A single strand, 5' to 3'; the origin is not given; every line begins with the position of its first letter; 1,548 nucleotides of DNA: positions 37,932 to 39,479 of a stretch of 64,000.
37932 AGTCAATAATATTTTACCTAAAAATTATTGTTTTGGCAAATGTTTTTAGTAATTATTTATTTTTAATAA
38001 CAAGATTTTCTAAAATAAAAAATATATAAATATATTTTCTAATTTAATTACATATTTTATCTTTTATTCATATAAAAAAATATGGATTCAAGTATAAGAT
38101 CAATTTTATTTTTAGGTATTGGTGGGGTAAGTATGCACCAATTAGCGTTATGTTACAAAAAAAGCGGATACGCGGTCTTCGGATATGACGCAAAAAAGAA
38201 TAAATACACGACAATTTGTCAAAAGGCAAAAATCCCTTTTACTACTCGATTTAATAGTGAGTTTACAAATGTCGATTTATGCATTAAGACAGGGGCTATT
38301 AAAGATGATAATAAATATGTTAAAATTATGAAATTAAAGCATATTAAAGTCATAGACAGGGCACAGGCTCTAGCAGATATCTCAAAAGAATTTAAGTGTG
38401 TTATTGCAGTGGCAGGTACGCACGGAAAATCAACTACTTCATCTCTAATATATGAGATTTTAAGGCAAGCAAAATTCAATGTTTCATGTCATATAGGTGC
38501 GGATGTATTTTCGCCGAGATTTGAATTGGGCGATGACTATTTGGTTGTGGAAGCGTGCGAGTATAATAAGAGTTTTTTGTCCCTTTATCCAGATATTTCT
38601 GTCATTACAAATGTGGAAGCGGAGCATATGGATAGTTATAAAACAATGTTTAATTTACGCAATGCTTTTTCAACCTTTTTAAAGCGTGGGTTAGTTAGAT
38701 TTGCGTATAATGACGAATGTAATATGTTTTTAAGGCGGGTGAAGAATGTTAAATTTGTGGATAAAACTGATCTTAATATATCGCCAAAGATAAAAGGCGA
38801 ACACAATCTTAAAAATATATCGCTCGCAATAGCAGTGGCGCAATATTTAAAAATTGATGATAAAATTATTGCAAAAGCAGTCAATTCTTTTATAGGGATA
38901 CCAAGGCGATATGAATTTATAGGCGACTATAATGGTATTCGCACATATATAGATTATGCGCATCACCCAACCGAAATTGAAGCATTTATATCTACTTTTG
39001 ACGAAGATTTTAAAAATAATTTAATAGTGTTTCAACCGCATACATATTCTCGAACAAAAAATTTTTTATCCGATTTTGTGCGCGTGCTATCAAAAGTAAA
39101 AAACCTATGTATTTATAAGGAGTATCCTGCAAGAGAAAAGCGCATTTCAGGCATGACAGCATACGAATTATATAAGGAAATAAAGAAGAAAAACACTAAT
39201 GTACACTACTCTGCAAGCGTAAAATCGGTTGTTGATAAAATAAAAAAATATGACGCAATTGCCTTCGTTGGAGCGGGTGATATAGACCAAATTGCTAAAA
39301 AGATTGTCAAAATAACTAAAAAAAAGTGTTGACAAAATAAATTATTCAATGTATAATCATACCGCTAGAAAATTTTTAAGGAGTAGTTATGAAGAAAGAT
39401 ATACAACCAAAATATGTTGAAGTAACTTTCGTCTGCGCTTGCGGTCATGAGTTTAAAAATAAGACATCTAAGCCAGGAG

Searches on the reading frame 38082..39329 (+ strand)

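Call 7: search_protein_families(library=pfam, proteins=[window:38082-39329:+], max_evalue=0.01)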
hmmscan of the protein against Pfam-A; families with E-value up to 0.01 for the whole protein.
window:38082-39329:+ (416 aa): 3 families
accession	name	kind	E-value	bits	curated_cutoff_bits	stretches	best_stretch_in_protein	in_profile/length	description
PF02875.26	Mur_ligase_C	-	7.7e-15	56.3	28.4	1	275-398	1-126/127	Mur ligase, glutamate ligase domain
PF08245.18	Mur_ligase_M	-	1.4e-14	55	24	1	110-202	1-112/200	Mur ligase middle domain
PF01225.30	Mur_ligase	-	1.5e-12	48.1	21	1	8-104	2-94/95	Mur ligase family, catalytic domain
